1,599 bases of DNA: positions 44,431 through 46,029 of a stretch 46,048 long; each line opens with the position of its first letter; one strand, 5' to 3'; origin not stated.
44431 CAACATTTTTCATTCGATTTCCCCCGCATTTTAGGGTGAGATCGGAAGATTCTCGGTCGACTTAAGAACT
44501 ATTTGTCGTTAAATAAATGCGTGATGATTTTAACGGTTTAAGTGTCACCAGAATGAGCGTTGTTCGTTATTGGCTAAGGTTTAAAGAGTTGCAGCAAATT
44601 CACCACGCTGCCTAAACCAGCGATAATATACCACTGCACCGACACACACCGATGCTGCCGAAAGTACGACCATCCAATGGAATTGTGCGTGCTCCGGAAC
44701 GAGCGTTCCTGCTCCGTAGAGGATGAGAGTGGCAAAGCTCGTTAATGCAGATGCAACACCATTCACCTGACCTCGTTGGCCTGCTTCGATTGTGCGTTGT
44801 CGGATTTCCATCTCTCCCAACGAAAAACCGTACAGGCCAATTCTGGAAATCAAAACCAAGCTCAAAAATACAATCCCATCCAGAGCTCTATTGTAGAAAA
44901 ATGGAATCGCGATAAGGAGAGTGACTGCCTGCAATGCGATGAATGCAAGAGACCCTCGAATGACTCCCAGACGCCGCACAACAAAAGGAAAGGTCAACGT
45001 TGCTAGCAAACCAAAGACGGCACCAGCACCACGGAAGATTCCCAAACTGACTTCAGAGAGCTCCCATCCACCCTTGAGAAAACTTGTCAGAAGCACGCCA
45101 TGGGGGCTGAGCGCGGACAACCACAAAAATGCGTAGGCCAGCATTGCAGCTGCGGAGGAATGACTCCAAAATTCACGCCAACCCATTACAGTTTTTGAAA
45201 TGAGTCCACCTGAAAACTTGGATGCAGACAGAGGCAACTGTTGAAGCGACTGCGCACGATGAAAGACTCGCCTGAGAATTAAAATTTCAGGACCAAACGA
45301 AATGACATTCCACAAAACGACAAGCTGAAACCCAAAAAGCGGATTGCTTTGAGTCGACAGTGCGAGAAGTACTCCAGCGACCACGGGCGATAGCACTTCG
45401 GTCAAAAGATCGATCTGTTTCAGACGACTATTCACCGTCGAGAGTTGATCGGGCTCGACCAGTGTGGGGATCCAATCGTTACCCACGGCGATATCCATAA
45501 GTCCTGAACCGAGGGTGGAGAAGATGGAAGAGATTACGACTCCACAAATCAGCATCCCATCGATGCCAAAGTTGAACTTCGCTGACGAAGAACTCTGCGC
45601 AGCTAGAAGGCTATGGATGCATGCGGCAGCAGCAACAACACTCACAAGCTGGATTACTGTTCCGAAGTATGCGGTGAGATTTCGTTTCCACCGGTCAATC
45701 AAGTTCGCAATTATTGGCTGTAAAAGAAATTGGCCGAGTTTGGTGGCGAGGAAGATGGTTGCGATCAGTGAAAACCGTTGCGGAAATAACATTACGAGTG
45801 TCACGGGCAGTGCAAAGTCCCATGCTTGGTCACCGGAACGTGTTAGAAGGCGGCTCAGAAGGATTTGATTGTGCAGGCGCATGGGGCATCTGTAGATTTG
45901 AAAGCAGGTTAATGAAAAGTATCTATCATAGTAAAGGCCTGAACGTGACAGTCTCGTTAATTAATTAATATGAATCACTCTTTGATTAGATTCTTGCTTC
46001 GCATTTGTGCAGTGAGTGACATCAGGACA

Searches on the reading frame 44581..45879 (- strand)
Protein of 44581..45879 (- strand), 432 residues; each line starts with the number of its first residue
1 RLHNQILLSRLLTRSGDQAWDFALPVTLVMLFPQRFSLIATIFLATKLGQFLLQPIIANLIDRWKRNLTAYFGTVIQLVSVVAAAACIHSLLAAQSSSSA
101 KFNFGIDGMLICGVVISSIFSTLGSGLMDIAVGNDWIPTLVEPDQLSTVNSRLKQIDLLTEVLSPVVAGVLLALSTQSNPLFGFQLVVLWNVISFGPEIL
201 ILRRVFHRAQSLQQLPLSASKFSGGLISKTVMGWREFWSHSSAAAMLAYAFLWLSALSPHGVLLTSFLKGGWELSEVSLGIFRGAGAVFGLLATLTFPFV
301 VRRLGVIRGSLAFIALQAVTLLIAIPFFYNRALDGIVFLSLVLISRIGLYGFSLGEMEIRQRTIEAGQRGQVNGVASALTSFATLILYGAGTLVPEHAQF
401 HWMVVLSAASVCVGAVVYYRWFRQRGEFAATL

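Call 80: search_protein_families(library=pfam, proteins=[window:44581-45879:-], max_evalue=0.00001)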
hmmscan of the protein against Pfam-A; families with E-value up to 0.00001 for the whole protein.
window:44581-45879:- (432 aa): 1 family
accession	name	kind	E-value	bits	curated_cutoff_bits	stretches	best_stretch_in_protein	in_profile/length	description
PF06963.18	FPN1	-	1.7e-60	205.3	24.6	1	4-411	5-430/430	Ferroportin1 (FPN1)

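Call 81: search_solved_structures(query=window:44581-45879:-, max_evalue=0.00001, show_alignments=1)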
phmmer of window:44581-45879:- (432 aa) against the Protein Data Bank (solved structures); distinct sequences matched with E-value up to 0.00001: 5.
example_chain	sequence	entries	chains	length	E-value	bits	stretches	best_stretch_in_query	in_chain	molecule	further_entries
5aym_A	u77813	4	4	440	4.1e-92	312.9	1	1-427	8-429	Solute carrier family 39 (Iron-regulated transporter)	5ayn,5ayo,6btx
8dl6_A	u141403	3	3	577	4.3e-26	95.5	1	8-212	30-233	Solute carrier family 40 member 1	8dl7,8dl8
8bzy_A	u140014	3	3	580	4.4e-26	95.4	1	8-212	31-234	Solute carrier family 40 member 1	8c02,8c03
6w4s_F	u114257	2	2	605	5.4e-26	95.1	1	8-212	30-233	Solute carrier family 40 member 1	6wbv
6vyh_A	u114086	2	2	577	2.9e-25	92.8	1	8-212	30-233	Solute carrier family 40 protein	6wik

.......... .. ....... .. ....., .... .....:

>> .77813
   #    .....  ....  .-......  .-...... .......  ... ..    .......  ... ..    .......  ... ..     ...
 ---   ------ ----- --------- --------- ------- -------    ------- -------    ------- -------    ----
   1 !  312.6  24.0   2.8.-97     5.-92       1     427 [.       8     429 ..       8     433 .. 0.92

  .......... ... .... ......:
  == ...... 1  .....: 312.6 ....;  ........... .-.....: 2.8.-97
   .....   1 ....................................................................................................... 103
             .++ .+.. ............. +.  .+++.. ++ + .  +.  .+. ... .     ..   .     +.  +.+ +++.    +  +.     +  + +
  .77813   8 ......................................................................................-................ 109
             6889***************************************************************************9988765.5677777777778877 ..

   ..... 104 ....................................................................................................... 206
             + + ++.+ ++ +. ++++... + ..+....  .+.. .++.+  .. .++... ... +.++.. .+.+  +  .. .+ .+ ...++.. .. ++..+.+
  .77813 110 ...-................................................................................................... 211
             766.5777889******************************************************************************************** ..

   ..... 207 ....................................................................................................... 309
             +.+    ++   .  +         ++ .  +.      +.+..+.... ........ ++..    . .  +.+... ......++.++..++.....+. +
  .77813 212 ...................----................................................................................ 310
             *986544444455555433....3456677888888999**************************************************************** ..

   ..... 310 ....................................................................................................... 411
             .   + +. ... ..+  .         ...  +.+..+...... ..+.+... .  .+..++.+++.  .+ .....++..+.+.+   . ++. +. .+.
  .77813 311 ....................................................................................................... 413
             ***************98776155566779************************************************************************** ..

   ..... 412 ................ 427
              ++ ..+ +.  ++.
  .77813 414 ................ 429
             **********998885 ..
